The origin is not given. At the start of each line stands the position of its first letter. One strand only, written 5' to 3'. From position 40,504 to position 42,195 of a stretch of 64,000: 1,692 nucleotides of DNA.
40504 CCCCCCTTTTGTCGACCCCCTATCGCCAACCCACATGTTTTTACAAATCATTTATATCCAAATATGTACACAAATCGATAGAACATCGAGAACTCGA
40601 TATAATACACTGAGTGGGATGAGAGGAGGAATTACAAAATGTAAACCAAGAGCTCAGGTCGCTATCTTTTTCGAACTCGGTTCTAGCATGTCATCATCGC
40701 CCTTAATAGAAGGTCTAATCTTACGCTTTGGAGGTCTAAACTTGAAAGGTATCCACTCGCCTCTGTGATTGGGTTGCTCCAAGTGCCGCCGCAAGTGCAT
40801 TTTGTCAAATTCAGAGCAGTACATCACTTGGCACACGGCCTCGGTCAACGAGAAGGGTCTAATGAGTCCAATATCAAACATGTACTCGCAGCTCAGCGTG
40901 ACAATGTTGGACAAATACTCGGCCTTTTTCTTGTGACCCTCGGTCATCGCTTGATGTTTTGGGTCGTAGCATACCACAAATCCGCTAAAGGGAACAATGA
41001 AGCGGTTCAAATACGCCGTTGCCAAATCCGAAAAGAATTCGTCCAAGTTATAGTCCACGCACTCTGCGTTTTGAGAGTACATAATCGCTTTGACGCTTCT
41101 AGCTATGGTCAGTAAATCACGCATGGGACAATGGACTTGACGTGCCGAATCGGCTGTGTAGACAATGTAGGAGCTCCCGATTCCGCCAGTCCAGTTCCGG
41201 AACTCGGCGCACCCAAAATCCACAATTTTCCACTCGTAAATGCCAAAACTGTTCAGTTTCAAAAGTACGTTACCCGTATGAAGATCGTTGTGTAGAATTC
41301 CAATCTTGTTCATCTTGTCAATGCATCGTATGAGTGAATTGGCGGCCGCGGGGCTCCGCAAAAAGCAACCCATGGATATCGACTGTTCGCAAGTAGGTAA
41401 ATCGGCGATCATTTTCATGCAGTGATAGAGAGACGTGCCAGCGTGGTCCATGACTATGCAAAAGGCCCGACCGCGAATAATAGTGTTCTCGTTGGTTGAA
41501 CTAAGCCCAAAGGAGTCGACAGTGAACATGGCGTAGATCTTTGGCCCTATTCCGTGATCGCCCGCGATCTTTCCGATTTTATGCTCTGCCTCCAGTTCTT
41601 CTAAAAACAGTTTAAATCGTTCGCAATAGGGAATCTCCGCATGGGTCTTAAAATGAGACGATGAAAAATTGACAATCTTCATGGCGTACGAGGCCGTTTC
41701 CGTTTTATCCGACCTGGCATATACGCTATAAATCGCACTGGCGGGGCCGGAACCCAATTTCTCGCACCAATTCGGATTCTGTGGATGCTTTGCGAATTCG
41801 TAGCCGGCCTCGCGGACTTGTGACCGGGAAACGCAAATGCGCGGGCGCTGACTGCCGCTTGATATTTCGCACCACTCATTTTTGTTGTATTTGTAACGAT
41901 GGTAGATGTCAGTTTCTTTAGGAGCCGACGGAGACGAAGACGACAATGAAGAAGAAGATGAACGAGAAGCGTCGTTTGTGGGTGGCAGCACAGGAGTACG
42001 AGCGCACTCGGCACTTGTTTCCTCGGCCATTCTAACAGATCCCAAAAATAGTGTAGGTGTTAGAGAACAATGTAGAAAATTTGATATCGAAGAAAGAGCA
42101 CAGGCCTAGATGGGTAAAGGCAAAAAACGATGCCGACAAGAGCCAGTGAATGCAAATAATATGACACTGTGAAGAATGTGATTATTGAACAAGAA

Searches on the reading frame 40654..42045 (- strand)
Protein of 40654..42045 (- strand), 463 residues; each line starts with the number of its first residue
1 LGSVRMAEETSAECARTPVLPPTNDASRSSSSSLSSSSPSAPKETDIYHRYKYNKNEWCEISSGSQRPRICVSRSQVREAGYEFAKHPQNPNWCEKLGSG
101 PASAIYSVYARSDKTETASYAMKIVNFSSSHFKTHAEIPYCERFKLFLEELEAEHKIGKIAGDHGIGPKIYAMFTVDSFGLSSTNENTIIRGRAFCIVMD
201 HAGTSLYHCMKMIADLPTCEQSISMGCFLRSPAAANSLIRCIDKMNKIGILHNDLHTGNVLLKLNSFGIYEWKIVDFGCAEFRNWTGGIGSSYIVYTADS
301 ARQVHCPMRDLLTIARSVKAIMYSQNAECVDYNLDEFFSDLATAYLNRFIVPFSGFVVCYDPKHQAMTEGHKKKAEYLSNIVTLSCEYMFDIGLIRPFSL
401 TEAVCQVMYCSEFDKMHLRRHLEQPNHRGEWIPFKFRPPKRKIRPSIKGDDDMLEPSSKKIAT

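Call 6: search_protein_families(library=pfam, proteins=[window:40654-42045:-], max_evalue=0.001)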
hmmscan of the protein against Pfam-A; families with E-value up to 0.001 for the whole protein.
window:40654-42045:- (463 aa): 1 family
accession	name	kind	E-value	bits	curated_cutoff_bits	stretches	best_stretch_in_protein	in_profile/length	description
PF00069.31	Pkinase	-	1.3e-05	25.2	31.7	0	234-282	103-147/263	Protein kinase domain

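Call 78: search_protein_families(library=phrogs, proteins=[window:40654-42030:-], max_evalue=0.001)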
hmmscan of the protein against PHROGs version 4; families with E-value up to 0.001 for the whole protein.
window:40654-42030:- (458 aa): 0 families
